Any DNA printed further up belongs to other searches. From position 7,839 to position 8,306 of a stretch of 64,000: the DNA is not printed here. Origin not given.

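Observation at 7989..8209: Unannotated-looking small membrane protein gene with its own Shine-Dalgarno sequence and terminator in the fimbrial-operon / zupT spacer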

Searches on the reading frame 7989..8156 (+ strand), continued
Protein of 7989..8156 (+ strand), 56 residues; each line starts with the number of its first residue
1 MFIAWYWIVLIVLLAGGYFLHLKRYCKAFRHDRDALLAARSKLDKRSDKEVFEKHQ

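Call 66: list_cluster_members(proteins=[window:7989-8156:+, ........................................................, P0063, P0065, P0066, P0067, P0068, P0069, P0070, P0071])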
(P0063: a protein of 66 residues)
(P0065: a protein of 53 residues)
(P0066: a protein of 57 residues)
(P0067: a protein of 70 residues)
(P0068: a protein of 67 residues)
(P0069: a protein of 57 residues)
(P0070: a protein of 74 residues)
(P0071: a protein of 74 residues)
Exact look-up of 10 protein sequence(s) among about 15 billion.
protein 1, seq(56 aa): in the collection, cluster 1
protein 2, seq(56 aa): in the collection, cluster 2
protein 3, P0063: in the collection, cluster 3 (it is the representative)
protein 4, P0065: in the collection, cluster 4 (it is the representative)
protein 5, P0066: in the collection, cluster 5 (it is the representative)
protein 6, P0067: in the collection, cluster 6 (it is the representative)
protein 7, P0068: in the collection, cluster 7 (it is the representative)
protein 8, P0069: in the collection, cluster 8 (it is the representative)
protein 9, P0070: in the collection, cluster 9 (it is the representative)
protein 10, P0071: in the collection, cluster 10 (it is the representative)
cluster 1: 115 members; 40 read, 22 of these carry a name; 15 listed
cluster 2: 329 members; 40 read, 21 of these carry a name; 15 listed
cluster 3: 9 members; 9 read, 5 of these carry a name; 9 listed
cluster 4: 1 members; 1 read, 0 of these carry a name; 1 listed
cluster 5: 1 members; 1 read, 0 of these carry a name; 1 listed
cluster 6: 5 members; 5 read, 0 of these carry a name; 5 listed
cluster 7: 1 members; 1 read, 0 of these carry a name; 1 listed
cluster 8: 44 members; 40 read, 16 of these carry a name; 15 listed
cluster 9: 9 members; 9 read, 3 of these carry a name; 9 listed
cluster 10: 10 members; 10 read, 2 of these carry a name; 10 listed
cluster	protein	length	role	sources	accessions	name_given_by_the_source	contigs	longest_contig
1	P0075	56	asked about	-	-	hypothetical protein RVX07_002359 [Escherichia coli] | hypothetical protein | DUF4051 domain-containing protein n=13 Tax=root TaxID=1 RepID=A0A066SX81_ECOLX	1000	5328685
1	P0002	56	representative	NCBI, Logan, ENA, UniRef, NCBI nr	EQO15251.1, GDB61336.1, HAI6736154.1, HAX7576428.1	TPA: hypothetical protein P1E41_004502 [Escherichia coli] | hypothetical protein n=1 Tax=Escherichia coli TaxID=562 RepID=UPI0003915110 | hypothetical protein [Escherichia coli]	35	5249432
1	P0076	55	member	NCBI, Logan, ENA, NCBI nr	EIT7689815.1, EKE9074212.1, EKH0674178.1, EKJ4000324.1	hypothetical protein WN773_003508 [Escherichia coli] | hypothetical protein [Escherichia coli]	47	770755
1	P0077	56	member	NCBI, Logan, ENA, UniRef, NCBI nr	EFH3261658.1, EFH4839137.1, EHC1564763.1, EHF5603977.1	hypothetical protein OW589_001213 [Escherichia coli] | hypothetical protein n=1 Tax=Escherichia coli TaxID=562 RepID=UPI0017B5CBE1 | hypothetical protein [Escherichia coli]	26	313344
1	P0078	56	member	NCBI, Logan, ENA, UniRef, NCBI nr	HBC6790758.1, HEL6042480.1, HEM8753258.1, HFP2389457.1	hypothetical protein NLM71_02380 [Escherichia coli] | hypothetical protein n=1 Tax=Escherichia coli TaxID=562 RepID=UPI001B9260BB | hypothetical protein [Escherichia coli]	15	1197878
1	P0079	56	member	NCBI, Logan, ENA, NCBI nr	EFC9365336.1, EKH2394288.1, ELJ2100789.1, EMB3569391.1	hypothetical protein O4M14_003095 [Escherichia coli] | hypothetical protein [Escherichia coli]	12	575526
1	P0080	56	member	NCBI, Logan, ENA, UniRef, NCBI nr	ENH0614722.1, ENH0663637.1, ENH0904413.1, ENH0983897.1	hypothetical protein ABVS45_001960 [Escherichia coli] | hypothetical protein n=1 Tax=Escherichia coli TaxID=562 RepID=UPI0010E40238 | hypothetical protein [Escherichia coli]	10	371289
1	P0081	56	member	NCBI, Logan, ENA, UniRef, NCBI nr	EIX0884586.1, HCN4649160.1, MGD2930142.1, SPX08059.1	hypothetical protein MJ851_000829 [Escherichia coli] | DUF4051 domain-containing protein n=1 Tax=Escherichia coli TaxID=562 ... | hypothetical protein [Escherichia coli]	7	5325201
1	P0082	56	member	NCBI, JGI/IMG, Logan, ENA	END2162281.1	hypothetical protein ABLO72_000541 [Escherichia coli]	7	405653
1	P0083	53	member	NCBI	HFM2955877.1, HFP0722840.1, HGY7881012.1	TPA: hypothetical protein ACG62P_004053, partial [Escherichia coli]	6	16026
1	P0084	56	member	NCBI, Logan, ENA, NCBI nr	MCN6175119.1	hypothetical protein MLK20_11555 [Escherichia coli] | hypothetical protein [Escherichia coli]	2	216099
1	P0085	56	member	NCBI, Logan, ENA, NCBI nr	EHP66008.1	hypothetical protein HMPREF0986_02030 [Escherichia coli 4_1_47FAA]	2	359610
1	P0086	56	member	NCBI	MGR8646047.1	hypothetical protein ACNGQH_03460 [Escherichia coli]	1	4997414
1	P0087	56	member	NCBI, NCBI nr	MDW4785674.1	hypothetical protein NQ370_09645 [Escherichia coli] | hypothetical protein [Escherichia coli]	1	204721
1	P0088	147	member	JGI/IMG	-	hypothetical protein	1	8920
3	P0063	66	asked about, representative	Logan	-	-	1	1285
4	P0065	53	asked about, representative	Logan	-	-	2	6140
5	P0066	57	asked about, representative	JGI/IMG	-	-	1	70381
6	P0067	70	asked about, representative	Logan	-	-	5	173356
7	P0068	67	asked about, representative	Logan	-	-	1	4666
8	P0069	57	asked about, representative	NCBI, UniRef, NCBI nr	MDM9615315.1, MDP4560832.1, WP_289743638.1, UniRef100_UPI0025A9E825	hypothetical protein [Kosakonia cowanii] | hypothetical protein n=1 Tax=Kosakonia cowanii TaxID=208223 RepID=UPI0025A9E825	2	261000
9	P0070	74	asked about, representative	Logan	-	-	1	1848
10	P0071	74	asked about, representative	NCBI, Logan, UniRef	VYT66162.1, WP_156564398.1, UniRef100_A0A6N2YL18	hypothetical protein [Metakosakonia massiliensis] | DUF4051 domain-containing protein n=1 Tax=Phytobacter massiliensis TaxID=1485952 ...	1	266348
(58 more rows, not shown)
